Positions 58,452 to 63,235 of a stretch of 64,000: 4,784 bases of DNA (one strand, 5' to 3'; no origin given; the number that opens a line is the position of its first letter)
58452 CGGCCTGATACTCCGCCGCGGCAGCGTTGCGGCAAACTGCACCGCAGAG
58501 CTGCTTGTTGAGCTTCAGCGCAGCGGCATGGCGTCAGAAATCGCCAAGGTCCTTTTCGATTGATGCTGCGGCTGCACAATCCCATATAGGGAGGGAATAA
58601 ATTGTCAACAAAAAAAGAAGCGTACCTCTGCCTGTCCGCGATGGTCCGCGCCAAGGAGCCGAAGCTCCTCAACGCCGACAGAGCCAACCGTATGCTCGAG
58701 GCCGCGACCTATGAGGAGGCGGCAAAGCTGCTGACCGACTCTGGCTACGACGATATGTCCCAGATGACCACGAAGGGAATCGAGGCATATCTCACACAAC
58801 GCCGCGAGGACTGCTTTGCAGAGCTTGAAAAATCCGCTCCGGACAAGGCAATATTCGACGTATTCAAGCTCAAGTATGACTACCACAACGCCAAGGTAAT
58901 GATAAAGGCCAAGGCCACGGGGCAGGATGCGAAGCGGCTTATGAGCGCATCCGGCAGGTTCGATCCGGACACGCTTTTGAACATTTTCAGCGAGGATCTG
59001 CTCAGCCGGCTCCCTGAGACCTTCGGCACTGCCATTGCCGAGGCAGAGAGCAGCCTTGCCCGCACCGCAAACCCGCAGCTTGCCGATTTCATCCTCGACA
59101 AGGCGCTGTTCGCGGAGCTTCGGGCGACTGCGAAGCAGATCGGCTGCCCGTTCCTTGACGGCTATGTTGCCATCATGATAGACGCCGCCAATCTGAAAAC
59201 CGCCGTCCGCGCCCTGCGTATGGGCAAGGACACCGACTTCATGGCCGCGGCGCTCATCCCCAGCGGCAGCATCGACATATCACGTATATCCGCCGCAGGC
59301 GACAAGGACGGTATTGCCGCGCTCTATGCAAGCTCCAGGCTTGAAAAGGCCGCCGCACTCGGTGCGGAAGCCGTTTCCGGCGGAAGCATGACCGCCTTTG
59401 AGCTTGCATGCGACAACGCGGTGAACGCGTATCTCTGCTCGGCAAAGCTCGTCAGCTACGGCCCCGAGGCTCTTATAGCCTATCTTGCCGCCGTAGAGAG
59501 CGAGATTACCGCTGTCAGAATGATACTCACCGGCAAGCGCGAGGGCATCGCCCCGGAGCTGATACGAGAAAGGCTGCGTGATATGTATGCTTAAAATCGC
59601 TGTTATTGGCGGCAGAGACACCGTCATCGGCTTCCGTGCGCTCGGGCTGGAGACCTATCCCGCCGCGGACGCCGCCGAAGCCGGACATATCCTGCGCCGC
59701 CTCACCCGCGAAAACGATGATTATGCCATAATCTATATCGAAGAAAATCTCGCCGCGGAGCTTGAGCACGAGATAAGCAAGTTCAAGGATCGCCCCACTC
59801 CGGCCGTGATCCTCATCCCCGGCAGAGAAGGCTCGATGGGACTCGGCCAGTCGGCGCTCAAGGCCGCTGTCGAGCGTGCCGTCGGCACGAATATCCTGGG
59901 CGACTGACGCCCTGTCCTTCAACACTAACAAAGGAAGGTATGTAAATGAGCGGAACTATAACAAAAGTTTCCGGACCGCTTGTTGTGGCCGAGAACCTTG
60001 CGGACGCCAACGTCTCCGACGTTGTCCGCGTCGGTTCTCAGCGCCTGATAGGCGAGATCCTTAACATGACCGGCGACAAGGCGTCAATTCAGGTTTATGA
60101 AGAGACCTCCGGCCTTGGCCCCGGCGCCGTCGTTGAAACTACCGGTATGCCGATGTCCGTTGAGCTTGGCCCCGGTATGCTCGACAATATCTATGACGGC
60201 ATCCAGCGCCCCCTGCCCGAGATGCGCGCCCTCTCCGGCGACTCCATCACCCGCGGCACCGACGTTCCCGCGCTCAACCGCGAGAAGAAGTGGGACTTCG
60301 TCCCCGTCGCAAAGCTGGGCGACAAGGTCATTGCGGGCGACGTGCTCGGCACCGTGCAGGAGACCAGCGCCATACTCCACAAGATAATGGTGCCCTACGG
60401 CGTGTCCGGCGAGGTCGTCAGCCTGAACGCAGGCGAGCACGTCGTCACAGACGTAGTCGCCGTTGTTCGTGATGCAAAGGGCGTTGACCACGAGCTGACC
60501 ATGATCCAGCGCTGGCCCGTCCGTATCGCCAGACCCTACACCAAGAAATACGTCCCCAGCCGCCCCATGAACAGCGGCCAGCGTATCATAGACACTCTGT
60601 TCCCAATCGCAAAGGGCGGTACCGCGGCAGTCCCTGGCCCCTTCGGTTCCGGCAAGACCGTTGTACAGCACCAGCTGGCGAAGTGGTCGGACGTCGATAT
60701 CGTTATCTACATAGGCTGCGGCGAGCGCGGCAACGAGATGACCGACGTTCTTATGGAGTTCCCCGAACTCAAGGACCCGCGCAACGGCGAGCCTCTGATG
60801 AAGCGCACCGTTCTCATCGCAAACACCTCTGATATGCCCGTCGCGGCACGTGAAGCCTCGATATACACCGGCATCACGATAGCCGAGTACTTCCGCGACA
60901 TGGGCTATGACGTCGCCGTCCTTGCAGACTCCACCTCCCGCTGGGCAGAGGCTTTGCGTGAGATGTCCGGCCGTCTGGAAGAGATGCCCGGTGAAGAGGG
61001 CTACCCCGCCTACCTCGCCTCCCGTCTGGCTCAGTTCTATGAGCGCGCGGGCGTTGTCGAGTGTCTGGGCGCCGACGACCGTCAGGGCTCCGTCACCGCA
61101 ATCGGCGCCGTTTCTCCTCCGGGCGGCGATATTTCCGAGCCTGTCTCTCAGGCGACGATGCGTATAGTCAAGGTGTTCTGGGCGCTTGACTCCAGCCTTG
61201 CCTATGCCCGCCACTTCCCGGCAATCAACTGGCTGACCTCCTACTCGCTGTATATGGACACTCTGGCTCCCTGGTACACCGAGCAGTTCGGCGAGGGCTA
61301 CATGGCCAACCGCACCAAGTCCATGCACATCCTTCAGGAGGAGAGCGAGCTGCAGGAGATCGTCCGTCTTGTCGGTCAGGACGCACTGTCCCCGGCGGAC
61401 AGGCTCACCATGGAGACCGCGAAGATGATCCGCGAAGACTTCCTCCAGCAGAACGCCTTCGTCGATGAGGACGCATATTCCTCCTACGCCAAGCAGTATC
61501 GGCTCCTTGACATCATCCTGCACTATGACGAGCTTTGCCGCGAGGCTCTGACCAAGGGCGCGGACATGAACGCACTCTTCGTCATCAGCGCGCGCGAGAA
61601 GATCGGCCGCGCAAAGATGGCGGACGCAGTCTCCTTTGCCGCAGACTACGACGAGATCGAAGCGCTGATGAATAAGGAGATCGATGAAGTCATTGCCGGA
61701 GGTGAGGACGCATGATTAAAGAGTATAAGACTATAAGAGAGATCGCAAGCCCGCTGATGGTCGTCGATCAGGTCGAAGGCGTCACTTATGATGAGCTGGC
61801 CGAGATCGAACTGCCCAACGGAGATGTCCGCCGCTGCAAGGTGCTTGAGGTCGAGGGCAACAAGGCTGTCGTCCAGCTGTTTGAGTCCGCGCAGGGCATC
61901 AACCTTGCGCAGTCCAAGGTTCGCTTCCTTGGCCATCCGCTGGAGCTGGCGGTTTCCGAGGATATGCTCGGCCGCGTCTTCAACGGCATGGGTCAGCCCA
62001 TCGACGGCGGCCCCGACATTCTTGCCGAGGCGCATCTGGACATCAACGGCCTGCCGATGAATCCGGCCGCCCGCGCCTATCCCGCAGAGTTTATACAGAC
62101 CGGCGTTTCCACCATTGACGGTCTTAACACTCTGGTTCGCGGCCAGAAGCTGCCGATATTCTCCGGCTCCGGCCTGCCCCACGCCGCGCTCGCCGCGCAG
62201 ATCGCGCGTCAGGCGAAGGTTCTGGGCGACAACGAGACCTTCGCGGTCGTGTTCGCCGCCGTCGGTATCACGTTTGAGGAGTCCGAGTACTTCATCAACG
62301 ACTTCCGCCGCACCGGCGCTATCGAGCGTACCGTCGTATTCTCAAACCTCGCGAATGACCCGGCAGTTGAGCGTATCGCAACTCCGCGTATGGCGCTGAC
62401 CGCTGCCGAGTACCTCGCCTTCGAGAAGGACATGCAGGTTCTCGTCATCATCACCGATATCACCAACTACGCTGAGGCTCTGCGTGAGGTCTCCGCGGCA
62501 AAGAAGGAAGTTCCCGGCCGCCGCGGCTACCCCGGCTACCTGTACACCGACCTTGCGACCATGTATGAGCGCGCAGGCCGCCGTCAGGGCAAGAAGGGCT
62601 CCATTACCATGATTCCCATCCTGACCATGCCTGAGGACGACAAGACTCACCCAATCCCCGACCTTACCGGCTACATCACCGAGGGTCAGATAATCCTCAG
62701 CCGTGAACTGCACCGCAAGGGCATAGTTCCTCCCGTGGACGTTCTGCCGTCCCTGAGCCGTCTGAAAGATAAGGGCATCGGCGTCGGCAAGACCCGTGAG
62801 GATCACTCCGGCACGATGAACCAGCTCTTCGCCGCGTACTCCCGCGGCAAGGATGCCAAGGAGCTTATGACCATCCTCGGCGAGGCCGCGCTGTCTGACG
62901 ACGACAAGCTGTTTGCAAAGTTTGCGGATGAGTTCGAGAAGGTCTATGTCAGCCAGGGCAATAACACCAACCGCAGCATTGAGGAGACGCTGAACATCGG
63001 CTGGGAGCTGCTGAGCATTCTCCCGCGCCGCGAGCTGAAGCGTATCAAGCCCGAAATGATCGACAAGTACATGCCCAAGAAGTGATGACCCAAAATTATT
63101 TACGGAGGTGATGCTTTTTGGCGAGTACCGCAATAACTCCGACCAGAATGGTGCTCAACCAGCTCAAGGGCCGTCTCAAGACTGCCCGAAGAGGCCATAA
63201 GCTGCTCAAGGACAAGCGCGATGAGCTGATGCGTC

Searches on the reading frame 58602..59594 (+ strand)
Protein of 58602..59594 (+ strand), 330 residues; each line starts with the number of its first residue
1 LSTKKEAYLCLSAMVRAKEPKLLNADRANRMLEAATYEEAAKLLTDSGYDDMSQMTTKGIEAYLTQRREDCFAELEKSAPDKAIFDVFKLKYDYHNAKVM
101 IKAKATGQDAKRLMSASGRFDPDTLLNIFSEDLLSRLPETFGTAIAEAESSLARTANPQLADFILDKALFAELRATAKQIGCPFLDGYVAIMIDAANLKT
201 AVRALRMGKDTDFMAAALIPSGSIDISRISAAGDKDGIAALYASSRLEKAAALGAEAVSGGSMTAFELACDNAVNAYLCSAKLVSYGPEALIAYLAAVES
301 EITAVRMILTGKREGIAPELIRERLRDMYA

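Call 74: search_protein_families(library=pfam, proteins=[window:58602-59594:+], max_evalue=0.000001)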
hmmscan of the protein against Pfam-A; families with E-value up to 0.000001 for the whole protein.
window:58602-59594:+ (330 aa): 1 family
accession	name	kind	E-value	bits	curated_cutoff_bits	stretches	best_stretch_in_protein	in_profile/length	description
PF01992.21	vATP-synt_AC39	-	4e-62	211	29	1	12-324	2-339/339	ATP synthase (C/AC39) subunit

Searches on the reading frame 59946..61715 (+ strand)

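Call 74: search_protein_families(library=pfam, proteins=[window:59946-61715:+], max_evalue=0.000001)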
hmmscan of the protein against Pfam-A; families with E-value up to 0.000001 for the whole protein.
window:59946-61715:+ (589 aa): 4 families
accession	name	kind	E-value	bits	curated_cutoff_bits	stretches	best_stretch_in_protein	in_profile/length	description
PF00006.31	ATP-synt_ab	-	1.5e-77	260.5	29.5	1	211-434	1-213/213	ATP synthase alpha/beta family, nucleotide-binding domain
PF16886.11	ATP-synt_ab_Xtn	-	7.2e-32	109.4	25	1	107-193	1-88/88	ATPsynthase alpha/beta subunit barrel-sandwich domain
PF22919.1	ATP-synt_VA_C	-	9.6e-25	87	24.7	1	443-530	3-89/101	C-terminal domain of V and A type ATP synthase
PF02874.29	ATP-synt_ab_N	-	1.8e-12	48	20.9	1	5-67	1-69/69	ATP synthase alpha/beta family, beta-barrel domain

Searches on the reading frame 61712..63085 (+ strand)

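Call 74: search_protein_families(library=pfam, proteins=[window:61712-63085:+], max_evalue=0.000001)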
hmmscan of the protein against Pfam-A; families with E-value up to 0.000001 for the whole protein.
window:61712-63085:+ (457 aa): 3 families
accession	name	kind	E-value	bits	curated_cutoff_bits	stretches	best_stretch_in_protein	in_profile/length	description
PF00006.31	ATP-synt_ab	-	3e-79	266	29.5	1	131-349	1-213/213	ATP synthase alpha/beta family, nucleotide-binding domain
PF22919.1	ATP-synt_VA_C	-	1.1e-33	115.7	24.7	1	355-453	2-100/101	C-terminal domain of V and A type ATP synthase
PF02874.29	ATP-synt_ab_N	-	3.1e-08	34.4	20.9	1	10-74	3-69/69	ATP synthase alpha/beta family, beta-barrel domain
